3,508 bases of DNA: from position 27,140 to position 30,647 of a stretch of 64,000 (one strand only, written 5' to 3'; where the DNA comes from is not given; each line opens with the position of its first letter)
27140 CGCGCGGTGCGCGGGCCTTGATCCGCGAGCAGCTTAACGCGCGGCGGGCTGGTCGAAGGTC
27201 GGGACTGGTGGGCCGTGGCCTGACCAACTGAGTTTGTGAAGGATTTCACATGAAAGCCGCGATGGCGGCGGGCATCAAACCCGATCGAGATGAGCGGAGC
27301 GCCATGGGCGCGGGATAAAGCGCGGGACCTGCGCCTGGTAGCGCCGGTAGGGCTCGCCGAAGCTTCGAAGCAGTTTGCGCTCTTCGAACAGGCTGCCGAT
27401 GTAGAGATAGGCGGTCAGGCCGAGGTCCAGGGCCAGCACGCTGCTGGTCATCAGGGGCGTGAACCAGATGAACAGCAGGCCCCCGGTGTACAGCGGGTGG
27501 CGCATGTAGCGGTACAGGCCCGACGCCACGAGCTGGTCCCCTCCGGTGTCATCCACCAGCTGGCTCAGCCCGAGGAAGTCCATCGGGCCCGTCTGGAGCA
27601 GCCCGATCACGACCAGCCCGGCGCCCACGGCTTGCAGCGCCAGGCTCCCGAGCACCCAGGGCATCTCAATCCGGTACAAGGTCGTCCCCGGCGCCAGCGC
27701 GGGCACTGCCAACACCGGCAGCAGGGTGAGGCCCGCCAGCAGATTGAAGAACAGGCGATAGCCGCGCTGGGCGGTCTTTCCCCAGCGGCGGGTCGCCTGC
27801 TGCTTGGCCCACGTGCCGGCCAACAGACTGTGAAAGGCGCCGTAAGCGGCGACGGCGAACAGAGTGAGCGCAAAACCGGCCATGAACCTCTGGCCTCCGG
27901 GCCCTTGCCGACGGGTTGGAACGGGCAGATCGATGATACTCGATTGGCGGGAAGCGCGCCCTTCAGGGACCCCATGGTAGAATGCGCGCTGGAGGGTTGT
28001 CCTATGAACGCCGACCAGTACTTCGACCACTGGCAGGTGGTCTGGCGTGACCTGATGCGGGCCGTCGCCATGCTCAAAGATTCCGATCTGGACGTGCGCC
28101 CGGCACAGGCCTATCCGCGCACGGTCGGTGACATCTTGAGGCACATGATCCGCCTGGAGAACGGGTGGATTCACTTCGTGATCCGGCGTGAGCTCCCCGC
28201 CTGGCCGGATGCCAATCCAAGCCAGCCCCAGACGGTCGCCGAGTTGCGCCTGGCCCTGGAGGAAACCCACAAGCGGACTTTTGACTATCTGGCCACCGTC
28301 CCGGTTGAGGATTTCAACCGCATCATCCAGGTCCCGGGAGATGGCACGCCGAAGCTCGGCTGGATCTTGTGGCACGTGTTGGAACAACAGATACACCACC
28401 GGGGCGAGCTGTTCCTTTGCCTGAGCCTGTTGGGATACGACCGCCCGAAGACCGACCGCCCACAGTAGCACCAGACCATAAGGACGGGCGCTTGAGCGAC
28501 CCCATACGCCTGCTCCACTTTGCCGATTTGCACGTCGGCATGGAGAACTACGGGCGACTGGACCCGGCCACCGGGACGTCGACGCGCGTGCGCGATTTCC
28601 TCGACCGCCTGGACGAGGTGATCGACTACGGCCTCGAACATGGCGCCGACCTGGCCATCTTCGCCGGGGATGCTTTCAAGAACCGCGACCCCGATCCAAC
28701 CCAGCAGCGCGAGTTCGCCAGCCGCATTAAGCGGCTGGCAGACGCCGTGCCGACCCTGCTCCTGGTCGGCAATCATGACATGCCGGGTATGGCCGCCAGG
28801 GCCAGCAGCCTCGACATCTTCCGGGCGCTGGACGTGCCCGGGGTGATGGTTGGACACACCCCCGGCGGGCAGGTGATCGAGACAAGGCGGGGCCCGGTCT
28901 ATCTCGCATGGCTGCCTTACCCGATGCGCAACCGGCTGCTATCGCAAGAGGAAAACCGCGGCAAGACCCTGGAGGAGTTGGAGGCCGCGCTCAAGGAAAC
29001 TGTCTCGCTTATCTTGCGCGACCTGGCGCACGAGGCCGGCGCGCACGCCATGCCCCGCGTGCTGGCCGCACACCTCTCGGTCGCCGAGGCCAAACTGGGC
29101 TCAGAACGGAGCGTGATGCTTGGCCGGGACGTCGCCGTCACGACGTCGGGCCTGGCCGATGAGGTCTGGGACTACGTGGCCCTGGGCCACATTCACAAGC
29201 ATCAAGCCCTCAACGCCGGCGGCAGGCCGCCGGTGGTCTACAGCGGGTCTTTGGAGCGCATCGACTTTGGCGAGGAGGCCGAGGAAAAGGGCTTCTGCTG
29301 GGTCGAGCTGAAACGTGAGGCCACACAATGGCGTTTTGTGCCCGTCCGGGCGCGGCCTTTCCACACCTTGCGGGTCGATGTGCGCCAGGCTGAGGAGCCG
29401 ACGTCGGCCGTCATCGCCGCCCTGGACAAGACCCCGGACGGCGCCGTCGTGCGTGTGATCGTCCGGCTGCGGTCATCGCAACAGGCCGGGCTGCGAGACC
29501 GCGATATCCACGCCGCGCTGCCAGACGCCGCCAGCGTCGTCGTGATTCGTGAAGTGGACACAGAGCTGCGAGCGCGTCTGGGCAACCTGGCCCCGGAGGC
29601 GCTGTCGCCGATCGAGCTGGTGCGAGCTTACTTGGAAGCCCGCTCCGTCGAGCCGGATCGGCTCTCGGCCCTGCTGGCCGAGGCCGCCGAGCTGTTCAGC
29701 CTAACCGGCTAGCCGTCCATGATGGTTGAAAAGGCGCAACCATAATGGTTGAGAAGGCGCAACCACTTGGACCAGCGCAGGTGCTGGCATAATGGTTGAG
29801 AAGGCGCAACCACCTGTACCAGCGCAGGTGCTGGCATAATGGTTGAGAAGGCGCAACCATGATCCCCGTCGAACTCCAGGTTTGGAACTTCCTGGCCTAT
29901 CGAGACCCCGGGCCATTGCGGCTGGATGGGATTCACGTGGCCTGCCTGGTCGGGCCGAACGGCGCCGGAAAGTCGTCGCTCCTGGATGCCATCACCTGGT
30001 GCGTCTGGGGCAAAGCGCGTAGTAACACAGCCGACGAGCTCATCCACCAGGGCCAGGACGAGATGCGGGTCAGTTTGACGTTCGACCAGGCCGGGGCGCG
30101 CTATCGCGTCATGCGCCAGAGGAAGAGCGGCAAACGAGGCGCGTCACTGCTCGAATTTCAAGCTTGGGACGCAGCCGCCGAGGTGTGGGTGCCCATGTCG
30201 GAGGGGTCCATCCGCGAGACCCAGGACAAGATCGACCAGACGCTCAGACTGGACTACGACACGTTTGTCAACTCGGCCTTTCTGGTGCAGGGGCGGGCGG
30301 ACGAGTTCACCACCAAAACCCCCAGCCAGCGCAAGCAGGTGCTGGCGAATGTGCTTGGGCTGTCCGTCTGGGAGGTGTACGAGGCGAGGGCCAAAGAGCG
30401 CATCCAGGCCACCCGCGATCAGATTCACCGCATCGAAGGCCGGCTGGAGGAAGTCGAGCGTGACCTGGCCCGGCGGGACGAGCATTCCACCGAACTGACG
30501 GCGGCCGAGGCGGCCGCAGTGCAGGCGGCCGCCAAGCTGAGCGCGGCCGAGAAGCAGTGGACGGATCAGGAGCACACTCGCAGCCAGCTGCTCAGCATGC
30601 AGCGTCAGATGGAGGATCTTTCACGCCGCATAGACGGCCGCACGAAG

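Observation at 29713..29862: Chain of four overlapping micro-ORFs and hairpins filling the sbcD-sbcC gap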

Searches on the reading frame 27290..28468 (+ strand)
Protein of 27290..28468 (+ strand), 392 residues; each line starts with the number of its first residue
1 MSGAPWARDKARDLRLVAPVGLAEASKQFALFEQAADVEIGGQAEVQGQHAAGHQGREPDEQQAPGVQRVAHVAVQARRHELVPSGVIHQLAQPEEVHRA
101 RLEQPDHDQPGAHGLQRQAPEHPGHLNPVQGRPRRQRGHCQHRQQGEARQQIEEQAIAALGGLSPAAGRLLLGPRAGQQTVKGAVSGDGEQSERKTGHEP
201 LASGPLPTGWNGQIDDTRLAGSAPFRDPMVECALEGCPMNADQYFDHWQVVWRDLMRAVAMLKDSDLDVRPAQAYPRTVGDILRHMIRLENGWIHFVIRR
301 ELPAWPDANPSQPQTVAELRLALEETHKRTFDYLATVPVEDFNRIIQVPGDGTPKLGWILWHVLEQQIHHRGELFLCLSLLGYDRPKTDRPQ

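Call 8: search_protein_families(library=pfam, proteins=[window:27290-28468:+])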
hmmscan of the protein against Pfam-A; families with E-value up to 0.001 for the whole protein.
window:27290-28468:+ (392 aa): 3 families
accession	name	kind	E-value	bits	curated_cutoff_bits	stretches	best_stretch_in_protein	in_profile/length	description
PF05163.17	DinB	-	5.9e-15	56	23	1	241-390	5-154/165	DinB family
PF12867.12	DinB_2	-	2e-14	54.6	24.8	1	249-373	3-127/128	DinB superfamily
PF04978.18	MST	-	2e-09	38.5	27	1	253-373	11-139/149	Mycothiol-S-transferase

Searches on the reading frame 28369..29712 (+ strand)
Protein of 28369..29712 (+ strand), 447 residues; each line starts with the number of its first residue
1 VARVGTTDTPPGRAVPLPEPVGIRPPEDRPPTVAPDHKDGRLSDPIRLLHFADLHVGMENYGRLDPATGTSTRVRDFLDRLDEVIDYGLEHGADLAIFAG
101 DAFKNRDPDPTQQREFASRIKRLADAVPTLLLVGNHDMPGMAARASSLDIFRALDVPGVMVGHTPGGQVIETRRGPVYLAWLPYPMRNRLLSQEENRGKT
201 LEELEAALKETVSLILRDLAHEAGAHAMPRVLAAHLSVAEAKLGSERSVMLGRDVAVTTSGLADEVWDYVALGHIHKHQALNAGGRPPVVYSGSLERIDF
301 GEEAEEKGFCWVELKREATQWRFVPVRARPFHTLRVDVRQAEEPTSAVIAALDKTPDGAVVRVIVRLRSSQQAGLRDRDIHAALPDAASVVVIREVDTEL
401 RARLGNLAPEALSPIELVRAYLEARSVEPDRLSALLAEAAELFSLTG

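Call 8: search_protein_families(library=pfam, proteins=[window:28369-29712:+])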
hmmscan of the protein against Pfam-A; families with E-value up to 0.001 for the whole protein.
window:28369-29712:+ (447 aa): 2 families
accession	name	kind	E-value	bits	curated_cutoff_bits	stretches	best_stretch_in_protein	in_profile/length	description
PF00149.33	Metallophos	-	8.5e-11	43.1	21.5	1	46-277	1-190/191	Calcineurin-like phosphoesterase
PF12850.12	Metallophos_2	-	0.0007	20.1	27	0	48-315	3-152/154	Calcineurin-like phosphoesterase superfamily domain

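Call 12: find_related_loci(query=window:28369-29712:+, collection=genome_contigs, flank=4000)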
Query window:28369-29712:+ (447 aa) in genome_contigs; peptide patterns used: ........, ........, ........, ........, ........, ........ (x = any residue, [..] = any of these).
281 stretches matched a pattern; 153 encode a relative of the query (tblastn E <= 1e-3); the best 80 are kept; 80 distinct loci.
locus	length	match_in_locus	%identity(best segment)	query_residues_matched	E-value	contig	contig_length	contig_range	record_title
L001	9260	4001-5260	75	28-443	0e+0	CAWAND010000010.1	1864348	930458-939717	MAG: uncultured Chloroflexia bacterium isolate MFD02923.bin.1.168 genome assembly, contig: contig_7897, whole genome sho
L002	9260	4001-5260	72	24-444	0e+0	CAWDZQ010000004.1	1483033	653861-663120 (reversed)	MAG: uncultured Chloroflexia bacterium isolate MFD05684.bin.1.112 genome assembly, contig: contig_87482, whole genome sh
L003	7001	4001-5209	73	42-443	0e+0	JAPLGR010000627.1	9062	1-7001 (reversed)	MAG: Chloroflexota bacterium isolate LacPavin_0920_SED5_MAG_65_9b LacPavin_0920_SED5_scaffold_1541445, whole genome shot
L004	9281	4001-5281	68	12-443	0e+0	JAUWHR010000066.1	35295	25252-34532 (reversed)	MAG: Anaerolineae bacterium isolate CSMAG_2273 CSMAG_2273_k141_615959_length_35295_cov_15.9906, whole genome shotgun seq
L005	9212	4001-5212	71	42-444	0e+0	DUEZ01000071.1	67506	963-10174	MAG TPA_asm: Anaerolineae bacterium isolate W379 Contig71, whole genome shotgun sequence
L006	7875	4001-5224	70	41-447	0e+0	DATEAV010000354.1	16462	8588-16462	MAG TPA_asm: Anaerolineales bacterium isolate SMAG_U8227 k141_957252, whole genome shotgun sequence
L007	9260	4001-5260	68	29-447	0e+0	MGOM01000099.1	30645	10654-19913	MAG: Chloroflexi bacterium RBG_19FT_COMBO_62_14 rbg_19ft_combo_scaffold_466, whole genome shotgun sequence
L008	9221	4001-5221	69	42-447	0e+0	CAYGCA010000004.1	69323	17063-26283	MAG TPA_asm: uncultured Anaerolineaceae bacterium isolate ERP108616_co2_532 genome assembly, contig: NODE_334_length_693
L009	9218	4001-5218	70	42-446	0e+0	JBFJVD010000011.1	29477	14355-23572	MAG: Anaerolineales bacterium isolate Mix_sand19.2022.05.D.79 k141_3730234_length_29477_cov_13.0554, whole genome shotgu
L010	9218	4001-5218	68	39-443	0e+0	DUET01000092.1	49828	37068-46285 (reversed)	MAG TPA_asm: Anaerolineae bacterium isolate W1033 Contig92, whole genome shotgun sequence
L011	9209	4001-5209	72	42-443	0e+0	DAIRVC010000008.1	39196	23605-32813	MAG TPA_asm: Anaerolineales bacterium isolate CTOTU25583 NODE_146_length_39196_cov_6.323497, whole genome shotgun sequen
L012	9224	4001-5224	71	37-443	0e+0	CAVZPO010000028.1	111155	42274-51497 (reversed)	MAG: uncultured Chloroflexia bacterium isolate MFD02809.bin.1.41 genome assembly, contig: contig_90979, whole genome sho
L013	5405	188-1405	68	42-446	0e+0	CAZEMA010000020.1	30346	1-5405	MAG TPA_asm: uncultured Anaerolineaceae bacterium isolate binchicken_co103_424 genome assembly, contig: NODE_1289_length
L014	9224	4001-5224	71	37-443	0e+0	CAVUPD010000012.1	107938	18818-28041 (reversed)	MAG: uncultured Chloroflexia bacterium isolate MFD05942.bin.2.115 genome assembly, contig: contig_23883, whole genome sh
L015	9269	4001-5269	65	24-443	0e+0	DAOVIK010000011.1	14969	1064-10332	MAG TPA_asm: Anaerolineae bacterium isolate CSMAG_1365 CSMAG_1365_k141_2582061_length_14969_cov_8.9067, whole genome sho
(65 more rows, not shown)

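Call 47: find_related_loci(query=window:28489-29712:+, collection=metagenome_contigs, flank=2500)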
Query window:28489-29712:+ (407 aa) in metagenome_contigs; peptide patterns used: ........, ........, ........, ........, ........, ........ (x = any residue, [..] = any of these).
498 stretches matched a pattern; 243 encode a relative of the query (tblastn E <= 1e-3); the best 80 are kept; 80 distinct loci.
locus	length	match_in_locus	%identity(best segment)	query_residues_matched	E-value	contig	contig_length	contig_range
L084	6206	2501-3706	77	2-403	0e+0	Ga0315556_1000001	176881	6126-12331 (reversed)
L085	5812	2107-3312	77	2-403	0e+0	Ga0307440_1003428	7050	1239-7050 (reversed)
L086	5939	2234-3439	77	2-403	0e+0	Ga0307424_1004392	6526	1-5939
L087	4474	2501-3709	74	2-404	0e+0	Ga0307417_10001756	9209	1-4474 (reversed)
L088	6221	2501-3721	73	2-407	0e+0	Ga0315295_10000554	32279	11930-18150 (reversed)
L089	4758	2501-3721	72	2-407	0e+0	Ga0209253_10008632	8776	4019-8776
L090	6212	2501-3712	72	2-404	0e+0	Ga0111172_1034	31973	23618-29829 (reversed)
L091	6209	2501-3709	71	2-403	0e+0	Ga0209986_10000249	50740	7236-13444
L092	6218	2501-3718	70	2-406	0e+0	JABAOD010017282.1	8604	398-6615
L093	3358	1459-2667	70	2-403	0e+0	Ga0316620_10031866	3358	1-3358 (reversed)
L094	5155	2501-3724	71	1-407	0e+0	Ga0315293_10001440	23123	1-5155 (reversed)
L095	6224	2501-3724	71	1-407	0e+0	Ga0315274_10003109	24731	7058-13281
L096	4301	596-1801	71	2-402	0e+0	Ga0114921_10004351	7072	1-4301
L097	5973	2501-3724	69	1-407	0e+0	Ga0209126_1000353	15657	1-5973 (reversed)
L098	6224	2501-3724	69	1-407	0e+0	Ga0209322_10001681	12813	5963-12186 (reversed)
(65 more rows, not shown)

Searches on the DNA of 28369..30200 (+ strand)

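Call 6: search_rna_families(source=window, start=29400, end=30200, threshold=evalue, max_evalue=10)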
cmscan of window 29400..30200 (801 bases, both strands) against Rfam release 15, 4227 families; matches with E-value up to 10: 2.
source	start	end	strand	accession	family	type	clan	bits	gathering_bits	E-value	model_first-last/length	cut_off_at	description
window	30074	30099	-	RF01108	BMV3_UPD-PK1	Cis-reg;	-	15.5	38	3.9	1-26/26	no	Pseudoknot of upstream pseudoknot domain (UPD) of the 3'UTR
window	29651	29671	-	RF02202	UCA1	Gene; lncRNA;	-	10.8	80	7.8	1-75/75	no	Urothelial cancer associated 1 conserved region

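Call 67: search_rna_families(sources=[L047, L052, L054, L070, L045], threshold=gathering)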
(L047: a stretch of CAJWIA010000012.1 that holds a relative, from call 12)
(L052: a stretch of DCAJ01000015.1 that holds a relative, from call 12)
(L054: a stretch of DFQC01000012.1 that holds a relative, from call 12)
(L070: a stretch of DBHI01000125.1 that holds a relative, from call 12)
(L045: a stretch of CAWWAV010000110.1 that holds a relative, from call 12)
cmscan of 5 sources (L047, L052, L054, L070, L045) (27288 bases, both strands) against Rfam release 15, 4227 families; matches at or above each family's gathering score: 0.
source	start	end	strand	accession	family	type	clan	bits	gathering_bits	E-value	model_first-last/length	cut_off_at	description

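Call 70: search_rna_families(source=L047, start=5280, end=5640, threshold=evalue, max_evalue=10)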
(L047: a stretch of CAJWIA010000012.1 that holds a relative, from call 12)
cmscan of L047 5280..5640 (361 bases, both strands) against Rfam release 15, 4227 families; matches with E-value up to 10: 4.
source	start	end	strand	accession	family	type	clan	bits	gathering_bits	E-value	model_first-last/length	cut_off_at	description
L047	5293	5362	+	RF03020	RT-17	Gene; sRNA;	-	16.9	40.4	1.1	1-95/95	no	RT-17 RNA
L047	5531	5568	+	RF01377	CRISPR-DR64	Gene; CRISPR;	CL00015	14.3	40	9.7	1-37/37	no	CRISPR RNA direct repeat element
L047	5519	5592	+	RF03004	Lacto-phage-1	Gene; sRNA;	-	12.7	50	7.7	1-81/81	no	Lacto-phage-1 RNA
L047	5528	5615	+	RF01952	SOX2OT_exon2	Gene; lncRNA;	-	11.2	45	4.1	1-69/69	no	SOX2 overlapping transcript exon 2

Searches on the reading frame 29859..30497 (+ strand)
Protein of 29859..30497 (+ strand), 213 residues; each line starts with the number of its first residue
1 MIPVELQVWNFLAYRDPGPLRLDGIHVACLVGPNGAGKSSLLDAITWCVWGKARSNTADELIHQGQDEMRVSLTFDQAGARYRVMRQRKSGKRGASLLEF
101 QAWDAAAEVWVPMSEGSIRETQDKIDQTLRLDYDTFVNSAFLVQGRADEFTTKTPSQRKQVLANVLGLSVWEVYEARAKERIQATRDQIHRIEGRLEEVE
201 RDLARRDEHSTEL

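Call 46: find_homologous_proteins(query=window:29859-30497:+, max_evalue=1e-40)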
Query seq(213 aa) (213 aa): 329 proteins with E <= 1e-40 among 1323 candidates; the best 120 are listed.
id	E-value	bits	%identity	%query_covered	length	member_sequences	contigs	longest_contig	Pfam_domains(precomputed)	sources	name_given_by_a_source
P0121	2.0e-92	327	69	100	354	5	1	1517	PF13514.13,PF13175.13,PF13476.13,PF13555.13,PF02463.26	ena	-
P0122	9.2e-91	321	70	98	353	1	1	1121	PF13514.13,PF13476.13,PF13555.13,PF02463.26,PF13304.13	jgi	jgi:exonuclease SbcC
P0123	2.8e-89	317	67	100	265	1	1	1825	PF13514.13,PF13476.13,PF13555.13,PF02463.26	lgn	-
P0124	9.2e-86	305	67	98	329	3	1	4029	PF13514.13,PF13476.13,PF02463.26,PF13304.13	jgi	-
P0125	8.3e-85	302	70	91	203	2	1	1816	PF13514.13,PF13476.13,PF13555.13,PF02463.26,PF13304.13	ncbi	-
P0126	9.2e-84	299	69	91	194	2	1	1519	PF13514.13,PF13476.13,PF02463.26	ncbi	ncbi:MAG: AAA family ATPase, partial [Anaerolineales bacterium]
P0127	1.8e-83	298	65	100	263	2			PF13514.13,PF13476.13,PF02463.26,PF13304.13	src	-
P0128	2.7e-82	294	70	87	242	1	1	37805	PF13514.13,PF13476.13,PF13555.13,PF02463.26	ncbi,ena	-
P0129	6.7e-82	293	73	83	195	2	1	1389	PF13514.13,PF13476.13,PF02463.26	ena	-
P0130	5.2e-81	290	67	92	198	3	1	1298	PF13514.13,PF13476.13,PF13555.13,PF02463.26,PF13304.13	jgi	-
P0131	2.2e-78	281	61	91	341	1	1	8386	PF13514.13,PF13476.13,PF13555.13,PF02463.26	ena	-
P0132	2.3e-75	271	59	100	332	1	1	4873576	PF13514.13,PF00005.34,PF13175.13,PF13476.13,PF13555.13,PF02463.26,PF13304.13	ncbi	ncbi:MAG: AAA family ATPase, partial [Anaerolineae bacterium]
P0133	6.3e-74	267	58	100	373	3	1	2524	PF13476.13,PF13555.13,PF02463.26,PF04423.20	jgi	jgi:exonuclease SbcC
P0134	5.5e-73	263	57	100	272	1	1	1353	PF13514.13,PF13476.13,PF13555.13,PF02463.26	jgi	jgi:exonuclease SbcC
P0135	5.0e-72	260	61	93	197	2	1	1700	PF13514.13,PF13175.13,PF13476.13,PF13555.13,PF02463.26,PF13304.13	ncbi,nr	ncbi:MAG: SMC family ATPase, partial [Delftia sp.]|nr:SMC family ATPase [Delftia sp.]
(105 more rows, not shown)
